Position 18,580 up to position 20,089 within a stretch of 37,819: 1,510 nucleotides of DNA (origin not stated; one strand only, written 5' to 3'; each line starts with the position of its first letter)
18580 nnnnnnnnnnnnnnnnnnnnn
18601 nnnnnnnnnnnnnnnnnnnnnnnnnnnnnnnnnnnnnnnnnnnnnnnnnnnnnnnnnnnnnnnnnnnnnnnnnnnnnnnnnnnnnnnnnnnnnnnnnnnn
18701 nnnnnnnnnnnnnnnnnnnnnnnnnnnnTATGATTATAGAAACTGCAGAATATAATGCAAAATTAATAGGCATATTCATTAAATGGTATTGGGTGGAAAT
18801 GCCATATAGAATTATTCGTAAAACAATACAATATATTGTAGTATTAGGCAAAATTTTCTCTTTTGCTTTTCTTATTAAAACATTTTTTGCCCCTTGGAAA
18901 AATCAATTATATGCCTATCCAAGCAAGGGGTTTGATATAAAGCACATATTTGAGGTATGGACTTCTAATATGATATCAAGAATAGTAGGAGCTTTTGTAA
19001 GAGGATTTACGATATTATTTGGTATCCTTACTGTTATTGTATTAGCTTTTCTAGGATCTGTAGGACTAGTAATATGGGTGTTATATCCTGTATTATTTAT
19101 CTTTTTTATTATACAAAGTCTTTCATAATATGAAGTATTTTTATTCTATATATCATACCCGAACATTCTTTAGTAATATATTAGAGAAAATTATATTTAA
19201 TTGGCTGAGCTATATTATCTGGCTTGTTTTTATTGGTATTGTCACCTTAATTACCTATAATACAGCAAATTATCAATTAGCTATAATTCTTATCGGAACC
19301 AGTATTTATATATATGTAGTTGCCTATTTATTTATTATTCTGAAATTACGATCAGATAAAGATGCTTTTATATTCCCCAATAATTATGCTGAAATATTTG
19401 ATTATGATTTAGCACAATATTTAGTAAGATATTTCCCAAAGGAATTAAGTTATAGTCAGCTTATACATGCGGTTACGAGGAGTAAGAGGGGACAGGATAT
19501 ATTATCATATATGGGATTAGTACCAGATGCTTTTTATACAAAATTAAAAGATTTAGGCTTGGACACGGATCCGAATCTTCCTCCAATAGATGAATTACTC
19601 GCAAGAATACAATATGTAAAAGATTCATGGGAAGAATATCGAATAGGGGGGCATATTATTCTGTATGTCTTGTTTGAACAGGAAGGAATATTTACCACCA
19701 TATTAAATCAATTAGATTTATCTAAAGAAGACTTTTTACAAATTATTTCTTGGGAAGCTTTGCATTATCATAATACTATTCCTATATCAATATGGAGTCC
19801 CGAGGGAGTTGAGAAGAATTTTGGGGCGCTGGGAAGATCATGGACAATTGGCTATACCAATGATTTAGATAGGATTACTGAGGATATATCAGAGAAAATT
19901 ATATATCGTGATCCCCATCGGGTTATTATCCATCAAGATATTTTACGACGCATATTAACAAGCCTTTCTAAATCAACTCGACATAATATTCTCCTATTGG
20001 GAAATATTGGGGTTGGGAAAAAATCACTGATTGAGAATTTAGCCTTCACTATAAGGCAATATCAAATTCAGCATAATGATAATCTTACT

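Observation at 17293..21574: PspC / LiaF-toast-rack / small membrane protein / membrane-anchored Clp ATPase operon: candidate envelope-stress module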

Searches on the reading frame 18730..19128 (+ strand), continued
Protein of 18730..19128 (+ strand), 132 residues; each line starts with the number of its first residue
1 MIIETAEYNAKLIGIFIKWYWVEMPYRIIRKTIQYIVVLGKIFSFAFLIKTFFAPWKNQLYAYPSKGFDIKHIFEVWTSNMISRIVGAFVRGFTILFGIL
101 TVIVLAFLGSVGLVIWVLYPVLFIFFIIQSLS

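Call 93: predict_structure(alignment_id=A9)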
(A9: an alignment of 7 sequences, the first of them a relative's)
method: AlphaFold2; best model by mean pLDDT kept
length: 742 residues; sequences in the alignment: 7
mean_pLDDT: 74.4   pTM: 0.47
mean pLDDT of the five models: 74.4, 74.4, 72.6, 71.9, 62.3
residues with pLDDT >= 90: 30; 70-90: 508; 50-70: 144; < 50: 60
segments of 3 or more residues with pLDDT < 50: 43-45, 47-57, 62-64, 120-139, 199-202, 442-449, 487-490
pLDDT, mean of each block of 10 residues (from residue 1): 69 75 76 67 49 46 50 64 80 80 71 55 43 46 61 66 65 63 73 67 62 88 86 81 79 79 82 78 82 84 71 74 79 86 76 88 83 80 88 78 79 87 85 71 43 68 80 81 55 79 79 85 83 82 82 83 86 84 84 82 86 73 70 79 78 81 80 81 77 80 66 79 76 69 57
secondary structure, 60 per line:
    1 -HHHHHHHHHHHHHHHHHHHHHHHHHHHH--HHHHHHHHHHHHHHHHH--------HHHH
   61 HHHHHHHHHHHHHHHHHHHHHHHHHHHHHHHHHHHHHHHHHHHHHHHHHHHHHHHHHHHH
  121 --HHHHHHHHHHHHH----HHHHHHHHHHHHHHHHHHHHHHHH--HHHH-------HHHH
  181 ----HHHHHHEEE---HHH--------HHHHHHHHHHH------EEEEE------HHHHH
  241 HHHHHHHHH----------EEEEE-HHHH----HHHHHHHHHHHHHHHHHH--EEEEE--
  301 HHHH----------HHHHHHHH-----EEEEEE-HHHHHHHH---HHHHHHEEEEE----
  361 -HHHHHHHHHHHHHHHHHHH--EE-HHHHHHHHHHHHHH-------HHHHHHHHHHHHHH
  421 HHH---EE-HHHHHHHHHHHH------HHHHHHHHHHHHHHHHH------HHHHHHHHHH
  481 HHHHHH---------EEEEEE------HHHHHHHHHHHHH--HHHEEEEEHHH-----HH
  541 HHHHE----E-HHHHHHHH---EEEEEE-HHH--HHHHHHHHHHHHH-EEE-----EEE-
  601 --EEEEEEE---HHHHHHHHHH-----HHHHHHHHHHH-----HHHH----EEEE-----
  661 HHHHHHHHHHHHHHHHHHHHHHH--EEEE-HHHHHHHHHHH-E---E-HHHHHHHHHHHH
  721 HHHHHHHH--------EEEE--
elements in order (helices of 4 or more, strands of 3 or more residues): H2-29 H32-48 H57-120 H123-135 H140-163 H166-169 H177-180 H185-190 E191-193 H208-218 E225-229 H236-249 E260-264 H266-269 H274-291 E294-298 H301-304 H315-322 E328-333 H335-342 H346-351 E352-356 H362-380 H386-399 H407-423 H430-441 H448-464 H471-486 E496-501 H508-520 E526-530 H539-544 H552-559 E563-568 H575-587 E589-591 E597-599 E603-609 H613-622 H628-638 H644-647 E652-655 H661-683 E686-689 H691-701 H709-728 E737-740
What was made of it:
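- The only multi-domain model, a natural fusion, has pTM 0.47, so its domain packing is unreliable (call 93).
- Tried and rejected: AF2 of a natural p132-Clp fusion gave pLDDT 74 and pTM 0.47, too low to read a domain interface (call 93).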

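Call 97: search_protein_families(library=pfam, proteins=[L017:36-1775:+, L017:1785-3566:+, L017:3579-4271:+, L017:4272-4865:-, L017:5038-5481:+, L017:5489-5836:+, L017:10926-11480:+, L017:11499-12404:+, L017:12469-14214:+, L017:14243-15310:+], max_evalue=0.001)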
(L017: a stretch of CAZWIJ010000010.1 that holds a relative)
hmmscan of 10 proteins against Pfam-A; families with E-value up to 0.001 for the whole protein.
L017:36-1775:+ (579 aa): 3 families
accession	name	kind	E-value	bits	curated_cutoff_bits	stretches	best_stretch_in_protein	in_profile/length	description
PF22505.1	RNase_J_b_CASP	-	1.3e-34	119.2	27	1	244-367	1-124/126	Ribonuclease J, beta-CASP domain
PF17770.6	RNase_J_C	-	3.8e-26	92.5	23.8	1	477-578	1-101/102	Ribonuclease J C-terminal domain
PF12706.13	Lactamase_B_2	-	7.8e-08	32.6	27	1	78-190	23-147/200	Beta-lactamase superfamily domain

L017:1785-3566:+ (593 aa): 5 families
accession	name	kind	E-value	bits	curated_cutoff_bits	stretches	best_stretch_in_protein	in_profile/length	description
PF22505.1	RNase_J_b_CASP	-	3.7e-43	146.8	27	1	259-382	1-124/126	Ribonuclease J, beta-CASP domain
PF17770.6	RNase_J_C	-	1.4e-26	93.9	23.8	1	491-593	1-102/102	Ribonuclease J C-terminal domain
PF00753.33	Lactamase_B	-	2.6e-16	60.6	22.7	1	55-202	5-152/196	Metallo-beta-lactamase superfamily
PF12706.13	Lactamase_B_2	-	1.2e-11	45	27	1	96-209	25-152/200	Beta-lactamase superfamily domain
PF07521.17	RMMBL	-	0.00025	21.4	21.6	1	399-443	11-57/63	Zn-dependent metallo-hydrolase RNA specificity domain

L017:3579-4271:+ (230 aa): 2 families
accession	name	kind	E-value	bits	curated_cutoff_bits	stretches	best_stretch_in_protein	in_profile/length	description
PF02565.21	RecO_C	-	5.9e-09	36.3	22.1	1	88-177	7-94/157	Recombination protein O C terminal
PF11967.14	RecO_N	-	4.1e-05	24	27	1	1-61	1-62/80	Recombination protein O N terminal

L017:4272-4865:- (197 aa): 1 family
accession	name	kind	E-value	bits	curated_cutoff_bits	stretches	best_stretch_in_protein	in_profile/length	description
PF01458.23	SUFBD_core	-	3.4e-25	89.3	27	1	27-193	63-232/232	SUF system FeS cluster assembly, SufBD core domain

L017:5038-5481:+ (147 aa): 1 family
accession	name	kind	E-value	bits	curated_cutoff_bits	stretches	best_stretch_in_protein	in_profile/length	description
PF08818.16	DUF1801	-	5.8e-10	39.9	27.2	1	29-135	5-84/85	Domain of unknown function (DU1801)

L017:5489-5836:+ (115 aa): 1 family
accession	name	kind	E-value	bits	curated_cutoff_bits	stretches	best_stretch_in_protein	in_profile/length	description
PF08818.16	DUF1801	-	1.8e-12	47.9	27.2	1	23-111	5-84/85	Domain of unknown function (DU1801)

L017:10926-11480:+ (184 aa): 1 family
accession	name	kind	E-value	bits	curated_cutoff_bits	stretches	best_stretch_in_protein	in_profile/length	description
PF04011.17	LemA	-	7.4e-65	217.8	26.2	1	36-184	1-149/149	LemA family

L017:11499-12404:+ (301 aa): 3 families
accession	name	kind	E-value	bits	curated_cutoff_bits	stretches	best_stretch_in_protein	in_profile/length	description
PF01435.24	Peptidase_M48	-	1.8e-35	122.9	20.3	1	83-297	5-184/186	Peptidase family M48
PF20990.2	DUF2207_C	-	0.00054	20.2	33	0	5-92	126-206/247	Predicted membrane protein (DUF2207) C-terminal domain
PF05569.17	Peptidase_M56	-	0.00065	19.4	31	1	124-165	177-218/296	BlaR1 peptidase M56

L017:12469-14214:+ (581 aa): 0 families

L017:14243-15310:+ (355 aa): 0 families

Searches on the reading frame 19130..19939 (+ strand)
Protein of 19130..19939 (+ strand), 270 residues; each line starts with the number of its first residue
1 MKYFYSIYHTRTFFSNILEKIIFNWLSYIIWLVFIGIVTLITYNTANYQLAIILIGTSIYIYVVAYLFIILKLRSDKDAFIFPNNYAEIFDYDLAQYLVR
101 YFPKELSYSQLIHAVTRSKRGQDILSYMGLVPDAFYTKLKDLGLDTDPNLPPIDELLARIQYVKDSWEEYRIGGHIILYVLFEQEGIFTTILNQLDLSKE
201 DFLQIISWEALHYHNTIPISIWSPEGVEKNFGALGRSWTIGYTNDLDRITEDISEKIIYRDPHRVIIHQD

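Call 18: find_homologous_proteins(query=window:19130-19939:+, max_evalue=0.001)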
Query window:19130-19939:+ (270 aa): 1 proteins with E <= 0.001 among 524 candidates.
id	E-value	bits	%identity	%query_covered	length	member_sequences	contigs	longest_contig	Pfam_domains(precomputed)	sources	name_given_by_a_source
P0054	1.2e-115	404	66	100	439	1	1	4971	-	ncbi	ncbi:MAG: hypothetical protein WD512_10295, partial [Candidatus Paceibacterota bacterium]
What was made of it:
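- Tried and rejected: A word-indexed search with the N-terminal 270 aa of the ATPase returned a single hit (call 18) and was uninformative.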
